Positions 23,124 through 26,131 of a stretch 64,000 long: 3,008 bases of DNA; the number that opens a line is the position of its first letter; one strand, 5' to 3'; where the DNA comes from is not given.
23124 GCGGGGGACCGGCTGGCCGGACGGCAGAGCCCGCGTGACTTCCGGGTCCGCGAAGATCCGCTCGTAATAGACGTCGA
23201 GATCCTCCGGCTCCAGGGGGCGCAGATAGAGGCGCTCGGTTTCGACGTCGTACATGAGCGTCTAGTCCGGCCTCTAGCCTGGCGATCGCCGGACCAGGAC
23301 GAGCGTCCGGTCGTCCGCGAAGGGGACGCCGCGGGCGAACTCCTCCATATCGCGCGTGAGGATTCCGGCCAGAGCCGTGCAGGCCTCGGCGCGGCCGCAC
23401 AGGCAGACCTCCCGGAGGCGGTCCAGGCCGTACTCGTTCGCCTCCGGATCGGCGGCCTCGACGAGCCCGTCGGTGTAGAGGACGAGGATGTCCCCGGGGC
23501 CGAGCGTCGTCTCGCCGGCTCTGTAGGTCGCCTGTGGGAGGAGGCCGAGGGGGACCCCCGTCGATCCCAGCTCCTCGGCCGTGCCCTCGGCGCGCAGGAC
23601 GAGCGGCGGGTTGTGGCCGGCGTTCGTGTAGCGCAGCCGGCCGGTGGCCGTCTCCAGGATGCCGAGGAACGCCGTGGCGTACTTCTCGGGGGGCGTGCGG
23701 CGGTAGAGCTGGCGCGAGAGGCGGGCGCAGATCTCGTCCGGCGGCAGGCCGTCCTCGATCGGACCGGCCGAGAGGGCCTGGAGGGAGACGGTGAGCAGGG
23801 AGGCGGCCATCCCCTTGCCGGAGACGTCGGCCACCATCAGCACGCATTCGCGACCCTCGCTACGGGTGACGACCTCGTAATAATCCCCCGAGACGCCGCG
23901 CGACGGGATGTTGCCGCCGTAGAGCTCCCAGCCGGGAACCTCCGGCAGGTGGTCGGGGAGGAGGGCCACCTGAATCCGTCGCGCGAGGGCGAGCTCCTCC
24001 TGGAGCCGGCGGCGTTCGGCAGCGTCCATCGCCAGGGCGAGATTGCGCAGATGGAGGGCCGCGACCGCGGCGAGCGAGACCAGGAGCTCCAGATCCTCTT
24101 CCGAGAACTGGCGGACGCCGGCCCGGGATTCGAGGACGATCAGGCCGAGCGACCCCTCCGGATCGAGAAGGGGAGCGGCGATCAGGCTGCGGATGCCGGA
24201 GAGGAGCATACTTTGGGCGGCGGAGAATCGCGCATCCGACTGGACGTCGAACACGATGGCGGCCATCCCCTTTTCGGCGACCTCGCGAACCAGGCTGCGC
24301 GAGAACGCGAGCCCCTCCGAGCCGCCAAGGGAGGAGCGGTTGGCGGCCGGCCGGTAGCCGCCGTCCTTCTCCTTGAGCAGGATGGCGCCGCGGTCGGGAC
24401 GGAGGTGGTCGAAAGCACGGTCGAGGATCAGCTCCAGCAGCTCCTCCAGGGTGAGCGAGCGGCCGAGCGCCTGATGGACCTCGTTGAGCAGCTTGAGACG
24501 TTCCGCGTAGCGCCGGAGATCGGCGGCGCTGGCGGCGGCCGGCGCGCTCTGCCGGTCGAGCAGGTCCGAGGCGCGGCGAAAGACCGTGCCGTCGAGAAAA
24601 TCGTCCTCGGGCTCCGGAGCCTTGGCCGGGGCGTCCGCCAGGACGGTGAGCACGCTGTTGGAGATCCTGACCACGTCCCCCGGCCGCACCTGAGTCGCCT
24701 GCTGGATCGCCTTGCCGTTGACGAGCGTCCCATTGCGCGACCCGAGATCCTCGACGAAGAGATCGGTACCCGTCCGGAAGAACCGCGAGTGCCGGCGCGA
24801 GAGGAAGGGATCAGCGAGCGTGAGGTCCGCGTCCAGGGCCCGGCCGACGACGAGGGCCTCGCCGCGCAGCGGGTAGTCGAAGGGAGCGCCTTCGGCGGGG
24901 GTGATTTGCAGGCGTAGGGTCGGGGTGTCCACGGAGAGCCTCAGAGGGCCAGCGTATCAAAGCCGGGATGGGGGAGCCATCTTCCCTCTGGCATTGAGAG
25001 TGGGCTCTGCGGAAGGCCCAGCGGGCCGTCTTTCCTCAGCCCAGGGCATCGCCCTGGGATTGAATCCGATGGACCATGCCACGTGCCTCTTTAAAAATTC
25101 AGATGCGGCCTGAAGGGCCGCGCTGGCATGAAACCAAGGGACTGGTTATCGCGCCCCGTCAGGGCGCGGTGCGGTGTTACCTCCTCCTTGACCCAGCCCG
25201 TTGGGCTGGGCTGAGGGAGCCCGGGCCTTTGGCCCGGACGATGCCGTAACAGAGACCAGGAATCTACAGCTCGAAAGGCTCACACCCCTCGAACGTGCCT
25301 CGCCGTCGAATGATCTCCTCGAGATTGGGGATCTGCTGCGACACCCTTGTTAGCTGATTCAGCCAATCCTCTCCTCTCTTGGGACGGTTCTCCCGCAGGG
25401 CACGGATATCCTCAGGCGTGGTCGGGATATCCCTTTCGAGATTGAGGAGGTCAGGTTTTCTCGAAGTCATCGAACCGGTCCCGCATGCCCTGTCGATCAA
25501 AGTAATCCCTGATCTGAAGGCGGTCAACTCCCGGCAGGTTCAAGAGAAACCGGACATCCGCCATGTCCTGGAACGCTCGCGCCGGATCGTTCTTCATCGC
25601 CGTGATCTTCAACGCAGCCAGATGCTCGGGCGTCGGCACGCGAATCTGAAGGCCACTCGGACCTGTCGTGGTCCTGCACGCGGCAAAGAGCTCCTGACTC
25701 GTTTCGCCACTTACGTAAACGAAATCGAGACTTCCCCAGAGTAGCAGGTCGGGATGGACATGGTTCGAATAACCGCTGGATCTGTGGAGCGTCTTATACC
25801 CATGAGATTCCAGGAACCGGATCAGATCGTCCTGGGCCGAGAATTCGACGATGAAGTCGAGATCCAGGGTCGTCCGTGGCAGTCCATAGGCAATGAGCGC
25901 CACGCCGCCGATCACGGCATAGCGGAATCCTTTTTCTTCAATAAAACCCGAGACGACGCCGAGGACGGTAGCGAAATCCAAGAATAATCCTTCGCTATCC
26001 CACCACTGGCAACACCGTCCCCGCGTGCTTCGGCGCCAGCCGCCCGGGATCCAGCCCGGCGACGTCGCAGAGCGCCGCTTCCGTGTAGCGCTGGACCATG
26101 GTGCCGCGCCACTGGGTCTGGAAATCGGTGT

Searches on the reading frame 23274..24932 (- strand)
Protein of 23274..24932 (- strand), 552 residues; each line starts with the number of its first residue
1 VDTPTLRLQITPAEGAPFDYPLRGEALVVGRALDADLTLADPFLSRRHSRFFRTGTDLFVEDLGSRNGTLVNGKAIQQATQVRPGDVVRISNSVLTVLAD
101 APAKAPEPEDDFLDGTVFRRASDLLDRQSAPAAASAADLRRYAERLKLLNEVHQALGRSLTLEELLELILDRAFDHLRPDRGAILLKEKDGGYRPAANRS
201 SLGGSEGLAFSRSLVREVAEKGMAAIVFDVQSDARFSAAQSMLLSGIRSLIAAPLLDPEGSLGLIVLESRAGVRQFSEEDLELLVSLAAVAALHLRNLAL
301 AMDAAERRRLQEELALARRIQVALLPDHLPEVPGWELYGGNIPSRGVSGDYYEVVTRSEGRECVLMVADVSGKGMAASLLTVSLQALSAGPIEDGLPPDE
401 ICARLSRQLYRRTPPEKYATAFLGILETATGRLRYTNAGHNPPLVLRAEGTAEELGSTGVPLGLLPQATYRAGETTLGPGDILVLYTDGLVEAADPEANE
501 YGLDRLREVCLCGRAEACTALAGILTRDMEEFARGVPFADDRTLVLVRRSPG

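Call 28: search_protein_families(library=pfam, proteins=[window:23274-24932:-], max_evalue=0.0001)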
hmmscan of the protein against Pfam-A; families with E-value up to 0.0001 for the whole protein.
window:23274-24932:- (552 aa): 6 families
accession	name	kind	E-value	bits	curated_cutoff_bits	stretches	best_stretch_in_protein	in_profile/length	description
PF07228.17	SpoIIE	-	8e-47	160.1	25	1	361-549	3-191/192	Stage II sporulation protein E (SpoIIE)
PF00498.31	FHA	-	4.1e-17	62.8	20.7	1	28-90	2-66/67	FHA domain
PF01590.32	GAF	-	2.2e-15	57.8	22.4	1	162-295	2-133/133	GAF domain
PF13185.12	GAF_2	-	1.3e-13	51.8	28.6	1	160-295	2-135/136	GAF domain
PF16697.10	Yop-YscD_cpl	-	1.6e-12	48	33.2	1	20-95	12-88/94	Inner membrane component of T3SS, cytoplasmic domain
PF13492.12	GAF_3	-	5.2e-11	43.5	27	1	162-297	2-129/129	GAF domain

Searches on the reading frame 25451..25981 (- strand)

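Call 28: search_protein_families(library=pfam, proteins=[window:25451-25981:-], max_evalue=0.0001)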
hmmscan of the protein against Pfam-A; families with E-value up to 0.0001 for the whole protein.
window:25451-25981:- (176 aa): 1 family
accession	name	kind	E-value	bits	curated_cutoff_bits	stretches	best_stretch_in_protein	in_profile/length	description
PF08843.17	AbiEii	-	5.7e-08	33.4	22.5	0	109-163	129-188/238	Nucleotidyl transferase AbiEii toxin, Type IV TA system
